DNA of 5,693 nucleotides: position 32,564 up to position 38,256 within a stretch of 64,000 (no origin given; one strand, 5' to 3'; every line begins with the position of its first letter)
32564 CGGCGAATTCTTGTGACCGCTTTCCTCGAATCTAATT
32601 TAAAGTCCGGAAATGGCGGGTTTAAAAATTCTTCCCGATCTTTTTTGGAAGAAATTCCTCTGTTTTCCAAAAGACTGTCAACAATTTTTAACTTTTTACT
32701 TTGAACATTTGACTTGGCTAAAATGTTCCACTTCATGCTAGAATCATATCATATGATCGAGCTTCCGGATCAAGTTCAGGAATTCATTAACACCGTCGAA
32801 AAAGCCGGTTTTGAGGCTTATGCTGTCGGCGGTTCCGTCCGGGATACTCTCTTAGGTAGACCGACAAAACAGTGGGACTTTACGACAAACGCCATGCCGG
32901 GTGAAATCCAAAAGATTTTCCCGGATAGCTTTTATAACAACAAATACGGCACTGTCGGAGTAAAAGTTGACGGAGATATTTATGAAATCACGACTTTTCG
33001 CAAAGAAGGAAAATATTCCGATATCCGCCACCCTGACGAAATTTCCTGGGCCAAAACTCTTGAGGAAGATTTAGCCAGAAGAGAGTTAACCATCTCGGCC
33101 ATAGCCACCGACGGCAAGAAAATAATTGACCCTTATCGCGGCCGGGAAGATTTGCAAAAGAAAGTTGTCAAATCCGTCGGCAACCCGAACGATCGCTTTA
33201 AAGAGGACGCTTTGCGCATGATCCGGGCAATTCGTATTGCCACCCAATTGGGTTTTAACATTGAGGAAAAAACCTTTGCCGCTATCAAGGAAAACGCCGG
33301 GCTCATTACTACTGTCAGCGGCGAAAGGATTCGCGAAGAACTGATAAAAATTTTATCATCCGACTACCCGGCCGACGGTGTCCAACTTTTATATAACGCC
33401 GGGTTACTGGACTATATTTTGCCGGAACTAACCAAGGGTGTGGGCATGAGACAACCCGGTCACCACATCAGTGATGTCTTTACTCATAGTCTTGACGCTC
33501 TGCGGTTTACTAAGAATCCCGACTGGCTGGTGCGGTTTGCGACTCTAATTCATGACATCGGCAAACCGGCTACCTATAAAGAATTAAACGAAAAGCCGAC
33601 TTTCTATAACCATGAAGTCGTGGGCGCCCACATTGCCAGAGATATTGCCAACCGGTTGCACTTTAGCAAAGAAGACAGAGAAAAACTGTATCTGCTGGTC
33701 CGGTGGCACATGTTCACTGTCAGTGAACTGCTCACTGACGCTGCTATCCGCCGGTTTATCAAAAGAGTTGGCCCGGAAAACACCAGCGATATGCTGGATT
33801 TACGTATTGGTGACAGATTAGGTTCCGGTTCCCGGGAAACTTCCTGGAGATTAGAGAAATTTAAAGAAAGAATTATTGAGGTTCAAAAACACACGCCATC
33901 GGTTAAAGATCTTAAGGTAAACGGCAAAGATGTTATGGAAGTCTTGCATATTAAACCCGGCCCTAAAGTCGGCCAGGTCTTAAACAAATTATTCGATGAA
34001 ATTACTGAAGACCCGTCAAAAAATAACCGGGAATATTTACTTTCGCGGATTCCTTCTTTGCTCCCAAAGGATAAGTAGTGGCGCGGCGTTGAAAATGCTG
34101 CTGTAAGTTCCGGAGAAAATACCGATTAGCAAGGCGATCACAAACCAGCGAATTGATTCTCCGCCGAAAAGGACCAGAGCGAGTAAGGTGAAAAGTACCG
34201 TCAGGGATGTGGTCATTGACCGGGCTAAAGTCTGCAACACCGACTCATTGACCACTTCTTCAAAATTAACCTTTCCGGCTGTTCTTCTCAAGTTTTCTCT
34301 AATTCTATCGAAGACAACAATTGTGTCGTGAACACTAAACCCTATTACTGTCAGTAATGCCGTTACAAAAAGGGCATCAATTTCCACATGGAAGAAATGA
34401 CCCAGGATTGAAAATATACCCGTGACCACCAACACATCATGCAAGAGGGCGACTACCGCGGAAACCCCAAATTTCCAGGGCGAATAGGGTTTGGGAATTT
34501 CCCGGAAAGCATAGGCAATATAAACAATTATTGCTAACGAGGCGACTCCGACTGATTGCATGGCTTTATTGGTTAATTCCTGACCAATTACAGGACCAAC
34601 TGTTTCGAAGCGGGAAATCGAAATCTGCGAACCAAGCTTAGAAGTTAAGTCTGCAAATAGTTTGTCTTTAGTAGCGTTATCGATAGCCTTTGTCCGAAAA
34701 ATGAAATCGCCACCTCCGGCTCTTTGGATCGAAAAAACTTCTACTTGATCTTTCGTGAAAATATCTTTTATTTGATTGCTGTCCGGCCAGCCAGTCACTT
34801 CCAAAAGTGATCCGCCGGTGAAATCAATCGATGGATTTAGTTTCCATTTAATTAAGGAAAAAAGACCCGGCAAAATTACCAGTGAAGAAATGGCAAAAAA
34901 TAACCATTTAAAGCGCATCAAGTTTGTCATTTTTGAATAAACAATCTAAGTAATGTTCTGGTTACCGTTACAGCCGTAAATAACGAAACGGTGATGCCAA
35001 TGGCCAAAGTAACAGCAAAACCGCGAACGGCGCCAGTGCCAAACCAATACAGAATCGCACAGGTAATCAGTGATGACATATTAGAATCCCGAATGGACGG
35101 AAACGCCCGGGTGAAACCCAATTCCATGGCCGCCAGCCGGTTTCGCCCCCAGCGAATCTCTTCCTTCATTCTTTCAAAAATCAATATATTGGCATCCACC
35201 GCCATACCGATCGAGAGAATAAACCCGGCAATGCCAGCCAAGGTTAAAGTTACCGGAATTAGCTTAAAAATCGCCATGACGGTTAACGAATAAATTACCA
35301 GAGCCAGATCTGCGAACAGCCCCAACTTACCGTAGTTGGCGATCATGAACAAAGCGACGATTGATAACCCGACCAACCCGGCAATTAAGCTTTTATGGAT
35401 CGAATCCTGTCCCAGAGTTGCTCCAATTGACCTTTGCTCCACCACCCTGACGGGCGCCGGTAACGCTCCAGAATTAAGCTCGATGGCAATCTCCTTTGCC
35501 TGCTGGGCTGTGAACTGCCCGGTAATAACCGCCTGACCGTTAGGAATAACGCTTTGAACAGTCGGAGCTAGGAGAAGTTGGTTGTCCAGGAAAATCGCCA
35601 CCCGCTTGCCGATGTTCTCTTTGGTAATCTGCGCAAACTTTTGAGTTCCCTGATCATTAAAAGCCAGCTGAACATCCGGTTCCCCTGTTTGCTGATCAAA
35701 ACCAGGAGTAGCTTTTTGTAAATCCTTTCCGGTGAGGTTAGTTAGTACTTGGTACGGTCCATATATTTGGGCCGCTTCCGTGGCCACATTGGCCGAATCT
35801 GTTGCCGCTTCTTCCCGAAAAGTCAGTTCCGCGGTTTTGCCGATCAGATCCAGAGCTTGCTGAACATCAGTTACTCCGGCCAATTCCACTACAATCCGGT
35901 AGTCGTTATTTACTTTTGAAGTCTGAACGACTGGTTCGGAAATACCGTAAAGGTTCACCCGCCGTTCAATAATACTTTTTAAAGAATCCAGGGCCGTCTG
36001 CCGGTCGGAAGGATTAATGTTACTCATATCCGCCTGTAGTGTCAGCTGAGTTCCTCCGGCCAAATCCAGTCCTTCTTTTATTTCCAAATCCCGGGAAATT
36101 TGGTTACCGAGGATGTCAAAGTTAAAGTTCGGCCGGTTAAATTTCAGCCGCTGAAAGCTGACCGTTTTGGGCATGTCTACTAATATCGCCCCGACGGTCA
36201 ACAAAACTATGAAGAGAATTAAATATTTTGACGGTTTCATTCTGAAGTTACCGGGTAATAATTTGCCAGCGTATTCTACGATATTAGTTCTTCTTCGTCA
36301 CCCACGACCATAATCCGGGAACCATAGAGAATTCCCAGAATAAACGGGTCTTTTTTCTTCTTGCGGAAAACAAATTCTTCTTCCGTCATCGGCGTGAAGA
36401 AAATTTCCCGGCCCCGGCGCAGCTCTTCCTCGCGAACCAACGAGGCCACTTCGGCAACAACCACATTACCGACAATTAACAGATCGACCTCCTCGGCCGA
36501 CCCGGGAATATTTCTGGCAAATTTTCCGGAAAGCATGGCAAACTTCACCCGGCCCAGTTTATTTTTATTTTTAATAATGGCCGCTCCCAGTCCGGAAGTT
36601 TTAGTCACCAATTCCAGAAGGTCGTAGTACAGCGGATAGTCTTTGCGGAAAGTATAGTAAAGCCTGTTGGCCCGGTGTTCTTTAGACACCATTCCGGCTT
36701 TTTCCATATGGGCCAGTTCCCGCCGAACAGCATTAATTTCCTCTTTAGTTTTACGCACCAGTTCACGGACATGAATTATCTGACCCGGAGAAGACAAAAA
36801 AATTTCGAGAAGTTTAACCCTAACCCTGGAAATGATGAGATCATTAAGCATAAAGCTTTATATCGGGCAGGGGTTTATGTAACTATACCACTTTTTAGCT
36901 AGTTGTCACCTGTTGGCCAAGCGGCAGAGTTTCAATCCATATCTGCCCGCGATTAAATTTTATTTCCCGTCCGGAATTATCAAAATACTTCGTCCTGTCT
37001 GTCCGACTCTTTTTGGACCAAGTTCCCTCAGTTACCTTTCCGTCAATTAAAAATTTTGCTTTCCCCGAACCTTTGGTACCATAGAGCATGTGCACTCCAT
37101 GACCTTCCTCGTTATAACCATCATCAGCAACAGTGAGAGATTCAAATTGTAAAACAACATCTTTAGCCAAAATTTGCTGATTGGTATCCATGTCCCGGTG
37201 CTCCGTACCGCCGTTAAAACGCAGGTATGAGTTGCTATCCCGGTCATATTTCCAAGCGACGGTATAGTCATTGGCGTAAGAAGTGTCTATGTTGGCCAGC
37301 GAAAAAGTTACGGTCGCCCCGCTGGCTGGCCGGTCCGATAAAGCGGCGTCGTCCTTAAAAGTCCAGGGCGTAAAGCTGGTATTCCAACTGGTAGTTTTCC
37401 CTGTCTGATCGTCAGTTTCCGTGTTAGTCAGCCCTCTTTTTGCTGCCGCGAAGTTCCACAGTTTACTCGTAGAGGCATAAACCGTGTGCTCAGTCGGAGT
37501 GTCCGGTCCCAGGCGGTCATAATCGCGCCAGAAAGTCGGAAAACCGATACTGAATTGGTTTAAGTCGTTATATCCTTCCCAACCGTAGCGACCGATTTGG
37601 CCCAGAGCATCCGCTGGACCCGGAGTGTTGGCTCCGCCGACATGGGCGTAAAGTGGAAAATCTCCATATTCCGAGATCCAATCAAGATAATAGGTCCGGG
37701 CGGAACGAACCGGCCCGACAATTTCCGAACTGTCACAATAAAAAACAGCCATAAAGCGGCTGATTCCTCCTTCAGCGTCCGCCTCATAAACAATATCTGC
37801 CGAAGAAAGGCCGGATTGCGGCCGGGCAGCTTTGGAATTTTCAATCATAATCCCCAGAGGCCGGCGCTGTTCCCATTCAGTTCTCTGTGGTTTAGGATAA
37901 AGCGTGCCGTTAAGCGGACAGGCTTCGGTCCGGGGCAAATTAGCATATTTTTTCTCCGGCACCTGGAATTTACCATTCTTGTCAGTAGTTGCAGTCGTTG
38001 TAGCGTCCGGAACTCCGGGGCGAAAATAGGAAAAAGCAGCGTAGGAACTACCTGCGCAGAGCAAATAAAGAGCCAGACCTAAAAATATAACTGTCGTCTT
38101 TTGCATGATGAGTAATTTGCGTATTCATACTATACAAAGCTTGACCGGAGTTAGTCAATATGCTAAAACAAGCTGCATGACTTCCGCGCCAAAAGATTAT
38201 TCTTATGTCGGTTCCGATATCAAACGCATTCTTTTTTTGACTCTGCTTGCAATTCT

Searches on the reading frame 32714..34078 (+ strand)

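Call 11: search_protein_families(library=pfam, proteins=[window:32714-34078:+], max_evalue=0.001)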
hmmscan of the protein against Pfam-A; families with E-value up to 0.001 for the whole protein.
window:32714-34078:+ (454 aa): 4 families
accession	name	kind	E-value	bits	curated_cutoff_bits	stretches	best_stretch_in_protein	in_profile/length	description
PF01743.26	PolyA_pol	-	1.8e-29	103.1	23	1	35-152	1-125/126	Poly A polymerase head domain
PF12627.12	PolyA_pol_RNAbd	-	2.3e-23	82.2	22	1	180-240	1-61/64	Probable RNA and SrmB- binding site of polymerase A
PF01966.28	HD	-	1.3e-08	35.5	22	1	272-337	26-90/116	HD domain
PF13735.12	tRNA_NucTran2_2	-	2.4e-08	34.5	27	1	396-444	99-147/149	tRNA nucleotidyltransferase domain 2 putative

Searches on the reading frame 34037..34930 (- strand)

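Call 11: search_protein_families(library=pfam, proteins=[window:34037-34930:-], max_evalue=0.001)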
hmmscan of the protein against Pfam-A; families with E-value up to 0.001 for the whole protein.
window:34037-34930:- (297 aa): 2 families
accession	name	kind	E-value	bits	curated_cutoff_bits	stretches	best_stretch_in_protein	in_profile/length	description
PF02355.23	SecD_SecF_C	-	3.6e-57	193.3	20.5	1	94-291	4-188/189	Protein export membrane protein SecD/SecF, C-terminal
PF07549.19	Sec_GG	-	0.00046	20.1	20.3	1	30-45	7-22/28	SecD/SecF GG Motif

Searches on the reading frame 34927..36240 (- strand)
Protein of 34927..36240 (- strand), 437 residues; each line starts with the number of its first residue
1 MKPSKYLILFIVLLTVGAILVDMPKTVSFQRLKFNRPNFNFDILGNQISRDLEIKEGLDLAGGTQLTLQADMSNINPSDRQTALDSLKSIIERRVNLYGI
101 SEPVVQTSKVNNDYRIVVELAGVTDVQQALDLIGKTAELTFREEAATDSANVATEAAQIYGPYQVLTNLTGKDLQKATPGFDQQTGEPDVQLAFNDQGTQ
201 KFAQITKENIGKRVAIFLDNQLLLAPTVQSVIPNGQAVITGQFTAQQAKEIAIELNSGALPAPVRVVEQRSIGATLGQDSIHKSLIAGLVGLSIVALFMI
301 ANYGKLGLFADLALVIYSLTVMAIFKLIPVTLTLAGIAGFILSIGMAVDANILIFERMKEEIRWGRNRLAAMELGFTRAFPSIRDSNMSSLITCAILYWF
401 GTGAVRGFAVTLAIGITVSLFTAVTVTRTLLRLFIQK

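Call 43: search_protein_families(library=pfam, proteins=[window:34927-36240:-], max_evalue=0.00001)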
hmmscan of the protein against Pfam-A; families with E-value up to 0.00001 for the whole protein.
window:34927-36240:- (437 aa): 4 families
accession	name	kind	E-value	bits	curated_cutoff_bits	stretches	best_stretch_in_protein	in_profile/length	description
PF22599.2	SecDF_P1_head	-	7e-34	116.6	27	1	168-262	20-114/114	SecDF, P1 head subdomain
PF21760.3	SecD_1st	-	1.1e-18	66.9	27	1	86-144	3-58/60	Protein translocase subunit SecDF, P1 domain, N-terminal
PF02355.23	SecD_SecF_C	-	4.1e-11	43.1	20.5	1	266-434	15-186/189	Protein export membrane protein SecD/SecF, C-terminal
PF03176.21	MMPL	-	1.6e-08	34.3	20.5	1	308-431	181-299/333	MMPL family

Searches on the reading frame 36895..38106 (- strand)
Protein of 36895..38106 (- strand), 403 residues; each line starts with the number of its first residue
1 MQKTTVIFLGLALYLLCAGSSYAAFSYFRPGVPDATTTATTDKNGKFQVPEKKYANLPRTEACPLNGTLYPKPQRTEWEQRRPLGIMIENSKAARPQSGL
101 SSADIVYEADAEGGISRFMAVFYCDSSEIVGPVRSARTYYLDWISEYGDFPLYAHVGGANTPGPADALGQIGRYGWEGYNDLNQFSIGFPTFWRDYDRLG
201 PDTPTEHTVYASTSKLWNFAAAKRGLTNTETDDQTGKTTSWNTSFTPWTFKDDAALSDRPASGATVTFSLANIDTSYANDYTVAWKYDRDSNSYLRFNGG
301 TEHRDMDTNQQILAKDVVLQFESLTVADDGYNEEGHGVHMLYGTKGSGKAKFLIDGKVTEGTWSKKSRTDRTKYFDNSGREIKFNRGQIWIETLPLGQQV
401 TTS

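Call 43: search_protein_families(library=pfam, proteins=[window:36895-38106:-], max_evalue=0.00001)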
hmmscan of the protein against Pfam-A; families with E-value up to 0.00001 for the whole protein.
window:36895-38106:- (403 aa): 2 families
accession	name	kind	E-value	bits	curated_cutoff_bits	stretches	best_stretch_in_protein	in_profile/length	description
PF11258.13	DUF3048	-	9.7e-36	123.6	25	1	76-223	9-145/148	Protein of unknown function (DUF3048) N-terminal domain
PF17479.7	DUF3048_C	-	8.6e-26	91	25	1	274-391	2-114/114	Protein of unknown function (DUF3048) C-terminal domain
